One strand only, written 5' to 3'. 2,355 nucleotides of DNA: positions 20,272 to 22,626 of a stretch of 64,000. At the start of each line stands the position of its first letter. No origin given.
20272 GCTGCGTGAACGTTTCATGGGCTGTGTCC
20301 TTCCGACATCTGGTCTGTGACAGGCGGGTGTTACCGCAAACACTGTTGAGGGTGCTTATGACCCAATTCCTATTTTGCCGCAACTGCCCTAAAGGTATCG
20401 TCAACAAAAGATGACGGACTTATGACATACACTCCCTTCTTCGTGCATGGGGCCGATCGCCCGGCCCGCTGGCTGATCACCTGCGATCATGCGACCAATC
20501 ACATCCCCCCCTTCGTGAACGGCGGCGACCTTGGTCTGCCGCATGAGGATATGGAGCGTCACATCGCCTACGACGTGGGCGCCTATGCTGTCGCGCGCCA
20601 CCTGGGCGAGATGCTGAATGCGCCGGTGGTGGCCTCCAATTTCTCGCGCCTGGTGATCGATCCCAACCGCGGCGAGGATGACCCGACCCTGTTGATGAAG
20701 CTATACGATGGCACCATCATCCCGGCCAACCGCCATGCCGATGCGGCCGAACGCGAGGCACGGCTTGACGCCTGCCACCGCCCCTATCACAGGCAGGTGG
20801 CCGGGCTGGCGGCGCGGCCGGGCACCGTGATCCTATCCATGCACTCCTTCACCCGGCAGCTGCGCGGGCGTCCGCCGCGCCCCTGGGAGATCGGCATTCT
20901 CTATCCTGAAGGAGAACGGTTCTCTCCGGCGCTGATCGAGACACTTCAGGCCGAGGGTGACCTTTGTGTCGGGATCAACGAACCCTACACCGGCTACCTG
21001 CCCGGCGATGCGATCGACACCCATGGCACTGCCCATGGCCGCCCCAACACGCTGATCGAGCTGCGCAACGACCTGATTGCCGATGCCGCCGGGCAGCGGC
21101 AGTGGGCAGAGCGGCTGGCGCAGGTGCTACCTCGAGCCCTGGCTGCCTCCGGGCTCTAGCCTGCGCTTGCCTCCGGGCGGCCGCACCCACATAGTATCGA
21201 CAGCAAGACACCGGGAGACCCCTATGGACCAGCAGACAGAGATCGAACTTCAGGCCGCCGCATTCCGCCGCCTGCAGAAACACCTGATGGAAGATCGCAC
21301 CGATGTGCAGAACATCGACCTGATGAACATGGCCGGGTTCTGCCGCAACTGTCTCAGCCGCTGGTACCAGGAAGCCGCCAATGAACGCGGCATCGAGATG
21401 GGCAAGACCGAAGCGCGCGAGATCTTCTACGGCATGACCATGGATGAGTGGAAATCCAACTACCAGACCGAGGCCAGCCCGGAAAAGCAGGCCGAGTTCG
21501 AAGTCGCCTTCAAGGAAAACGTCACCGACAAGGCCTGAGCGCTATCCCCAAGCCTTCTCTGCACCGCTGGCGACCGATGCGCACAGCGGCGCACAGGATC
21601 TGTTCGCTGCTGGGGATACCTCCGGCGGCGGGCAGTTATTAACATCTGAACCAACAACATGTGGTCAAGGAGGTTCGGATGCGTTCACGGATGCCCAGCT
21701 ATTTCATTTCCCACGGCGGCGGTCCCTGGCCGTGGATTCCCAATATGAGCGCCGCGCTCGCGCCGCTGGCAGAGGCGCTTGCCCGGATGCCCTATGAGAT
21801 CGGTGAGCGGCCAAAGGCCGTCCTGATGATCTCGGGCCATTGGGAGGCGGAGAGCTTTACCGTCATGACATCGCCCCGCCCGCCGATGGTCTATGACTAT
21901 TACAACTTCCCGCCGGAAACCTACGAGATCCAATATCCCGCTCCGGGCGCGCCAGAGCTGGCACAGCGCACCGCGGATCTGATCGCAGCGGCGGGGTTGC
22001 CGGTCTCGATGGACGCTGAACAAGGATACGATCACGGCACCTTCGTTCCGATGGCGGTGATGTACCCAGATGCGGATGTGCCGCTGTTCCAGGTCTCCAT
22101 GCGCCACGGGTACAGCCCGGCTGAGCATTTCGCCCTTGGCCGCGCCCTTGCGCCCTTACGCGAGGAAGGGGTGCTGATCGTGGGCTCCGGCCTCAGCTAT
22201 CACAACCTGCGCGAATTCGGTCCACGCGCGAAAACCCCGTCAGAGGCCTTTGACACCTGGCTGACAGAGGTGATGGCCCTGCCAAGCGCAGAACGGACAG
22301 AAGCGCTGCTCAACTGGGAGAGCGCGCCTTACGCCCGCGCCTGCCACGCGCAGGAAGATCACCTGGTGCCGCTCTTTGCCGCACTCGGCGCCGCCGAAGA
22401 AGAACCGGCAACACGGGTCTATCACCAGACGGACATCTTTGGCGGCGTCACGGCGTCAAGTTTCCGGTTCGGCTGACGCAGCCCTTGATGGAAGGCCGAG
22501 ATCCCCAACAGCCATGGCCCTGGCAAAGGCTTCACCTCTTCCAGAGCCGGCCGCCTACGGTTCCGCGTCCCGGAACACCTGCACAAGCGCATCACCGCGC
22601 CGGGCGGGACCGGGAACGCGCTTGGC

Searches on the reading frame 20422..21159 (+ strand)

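Call 3: search_protein_families(library=pfam, proteins=[window:20422-21159:+], max_evalue=0.01)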
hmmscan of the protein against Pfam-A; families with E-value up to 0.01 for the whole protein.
window:20422-21159:+ (245 aa): 1 family
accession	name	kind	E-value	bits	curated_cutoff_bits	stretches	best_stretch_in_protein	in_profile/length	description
PF05013.17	FGase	-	1.1e-41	143.8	28.9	1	16-219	2-218/219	N-formylglutamate amidohydrolase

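Call 5: search_protein_families(library=ncbifam, proteins=[window:20422-21159:+], max_evalue=0.001)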
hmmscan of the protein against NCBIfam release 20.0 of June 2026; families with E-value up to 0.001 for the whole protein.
window:20422-21159:+ (245 aa): 1 family
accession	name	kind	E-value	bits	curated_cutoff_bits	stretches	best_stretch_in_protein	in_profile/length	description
TIGR02017.1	hutG_amidohyd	equivalog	3.5e-05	23.4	278.75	1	37-128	34-129/263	N-formylglutamate deformylase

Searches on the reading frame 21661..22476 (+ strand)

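Call 3: search_protein_families(library=pfam, proteins=[window:21661-22476:+], max_evalue=0.01)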
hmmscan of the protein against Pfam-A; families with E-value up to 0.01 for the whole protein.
window:21661-22476:+ (271 aa): 1 family
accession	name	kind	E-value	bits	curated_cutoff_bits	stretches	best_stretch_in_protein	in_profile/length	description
PF02900.23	LigB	-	3.2e-34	118.7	26.3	1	49-265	41-263/269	Catalytic LigB subunit of aromatic ring-opening dioxygenase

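Call 5: search_protein_families(library=ncbifam, proteins=[window:21661-22476:+], max_evalue=0.001)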
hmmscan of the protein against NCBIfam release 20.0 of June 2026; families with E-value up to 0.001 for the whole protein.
window:21661-22476:+ (271 aa): 2 families
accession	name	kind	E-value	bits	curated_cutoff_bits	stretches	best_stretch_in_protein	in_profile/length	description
NF007914.1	PRK10628.1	equivalog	7e-43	146.8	233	1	8-250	3-241/262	4,5-DOPA-extradiol-dioxygenase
TIGR02298.1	HpaD_Fe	equivalog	0.00014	21.4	315.95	1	40-187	41-193/284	3,4-dihydroxyphenylacetate 2,3-dioxygenase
